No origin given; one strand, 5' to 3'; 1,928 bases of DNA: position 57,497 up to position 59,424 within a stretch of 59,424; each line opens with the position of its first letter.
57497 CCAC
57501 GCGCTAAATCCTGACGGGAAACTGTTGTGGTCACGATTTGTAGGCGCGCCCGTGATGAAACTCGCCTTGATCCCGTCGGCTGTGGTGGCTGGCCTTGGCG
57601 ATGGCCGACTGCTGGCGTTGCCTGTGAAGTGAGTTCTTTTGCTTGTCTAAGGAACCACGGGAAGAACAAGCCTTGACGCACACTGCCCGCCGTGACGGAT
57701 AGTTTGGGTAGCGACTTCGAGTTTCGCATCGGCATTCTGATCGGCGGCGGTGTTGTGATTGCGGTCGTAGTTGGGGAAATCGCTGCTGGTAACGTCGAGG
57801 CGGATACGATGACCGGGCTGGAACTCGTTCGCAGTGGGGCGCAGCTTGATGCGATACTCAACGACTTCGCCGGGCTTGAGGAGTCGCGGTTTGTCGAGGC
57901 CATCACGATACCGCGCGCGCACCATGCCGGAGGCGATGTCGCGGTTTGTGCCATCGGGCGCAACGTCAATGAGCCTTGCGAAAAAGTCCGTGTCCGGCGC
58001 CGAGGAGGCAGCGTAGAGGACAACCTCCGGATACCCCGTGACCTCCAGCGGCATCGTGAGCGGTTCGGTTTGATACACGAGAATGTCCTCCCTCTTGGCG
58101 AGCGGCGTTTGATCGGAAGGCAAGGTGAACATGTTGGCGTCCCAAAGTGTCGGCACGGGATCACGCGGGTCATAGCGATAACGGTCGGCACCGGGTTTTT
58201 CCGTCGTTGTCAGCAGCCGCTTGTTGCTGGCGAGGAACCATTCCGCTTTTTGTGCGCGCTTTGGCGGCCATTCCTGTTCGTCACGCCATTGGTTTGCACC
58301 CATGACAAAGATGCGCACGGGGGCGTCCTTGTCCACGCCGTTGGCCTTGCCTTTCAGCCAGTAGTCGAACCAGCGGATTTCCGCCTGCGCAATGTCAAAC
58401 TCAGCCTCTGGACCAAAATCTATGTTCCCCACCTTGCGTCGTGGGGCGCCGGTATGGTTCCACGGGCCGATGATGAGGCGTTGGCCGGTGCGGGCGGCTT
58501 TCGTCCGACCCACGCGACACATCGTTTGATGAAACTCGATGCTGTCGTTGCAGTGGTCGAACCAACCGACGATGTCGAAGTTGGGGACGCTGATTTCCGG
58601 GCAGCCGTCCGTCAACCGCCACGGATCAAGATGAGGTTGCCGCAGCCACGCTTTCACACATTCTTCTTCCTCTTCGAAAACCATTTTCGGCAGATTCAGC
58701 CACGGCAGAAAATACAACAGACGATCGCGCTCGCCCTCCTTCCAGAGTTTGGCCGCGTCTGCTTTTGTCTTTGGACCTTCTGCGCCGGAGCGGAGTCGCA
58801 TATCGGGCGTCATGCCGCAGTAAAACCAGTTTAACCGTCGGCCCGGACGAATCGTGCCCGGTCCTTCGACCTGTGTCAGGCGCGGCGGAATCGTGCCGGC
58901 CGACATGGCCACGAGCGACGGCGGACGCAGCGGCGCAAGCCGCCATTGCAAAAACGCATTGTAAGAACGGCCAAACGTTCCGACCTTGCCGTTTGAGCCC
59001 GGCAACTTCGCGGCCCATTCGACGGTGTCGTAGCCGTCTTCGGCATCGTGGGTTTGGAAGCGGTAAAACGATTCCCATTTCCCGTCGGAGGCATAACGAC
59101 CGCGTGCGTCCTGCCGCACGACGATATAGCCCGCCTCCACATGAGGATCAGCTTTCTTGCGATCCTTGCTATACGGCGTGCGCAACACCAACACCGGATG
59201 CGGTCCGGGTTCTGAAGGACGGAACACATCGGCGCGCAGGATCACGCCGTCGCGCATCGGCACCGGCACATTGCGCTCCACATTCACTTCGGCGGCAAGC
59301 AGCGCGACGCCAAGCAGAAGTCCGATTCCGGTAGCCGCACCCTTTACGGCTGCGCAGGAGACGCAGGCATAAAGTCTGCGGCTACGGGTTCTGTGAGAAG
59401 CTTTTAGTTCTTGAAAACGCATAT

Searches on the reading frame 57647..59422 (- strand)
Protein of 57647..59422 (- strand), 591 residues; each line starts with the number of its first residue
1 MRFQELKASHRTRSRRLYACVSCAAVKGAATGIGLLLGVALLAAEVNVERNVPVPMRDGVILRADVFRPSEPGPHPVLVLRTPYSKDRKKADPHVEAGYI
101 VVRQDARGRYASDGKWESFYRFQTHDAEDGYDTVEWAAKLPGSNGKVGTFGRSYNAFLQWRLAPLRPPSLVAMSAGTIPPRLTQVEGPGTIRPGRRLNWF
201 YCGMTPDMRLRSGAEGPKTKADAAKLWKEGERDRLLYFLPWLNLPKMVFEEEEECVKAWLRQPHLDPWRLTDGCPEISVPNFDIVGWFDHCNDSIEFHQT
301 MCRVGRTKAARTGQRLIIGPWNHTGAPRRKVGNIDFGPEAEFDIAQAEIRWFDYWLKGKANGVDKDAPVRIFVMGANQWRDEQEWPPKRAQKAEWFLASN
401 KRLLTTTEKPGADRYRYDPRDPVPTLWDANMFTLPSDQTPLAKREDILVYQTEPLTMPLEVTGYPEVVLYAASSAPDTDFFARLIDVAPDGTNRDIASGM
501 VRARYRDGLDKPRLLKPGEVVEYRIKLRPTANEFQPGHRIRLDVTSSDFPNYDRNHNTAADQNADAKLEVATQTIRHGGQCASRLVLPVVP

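Call 71: search_protein_families(library=pfam, proteins=[window:57647-59422:-], max_evalue=0.0001)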
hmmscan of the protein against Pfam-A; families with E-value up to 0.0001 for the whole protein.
window:57647-59422:- (591 aa): 2 families
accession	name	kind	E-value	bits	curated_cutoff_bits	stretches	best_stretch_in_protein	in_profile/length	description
PF08530.16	PepX_C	-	1.9e-49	168.9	22.5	1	361-585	1-216/217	X-Pro dipeptidyl-peptidase C-terminal non-catalytic domain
PF02129.25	Peptidase_S15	-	2.4e-39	136.1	23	1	58-324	1-261/262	X-Pro dipeptidyl-peptidase (S15 family)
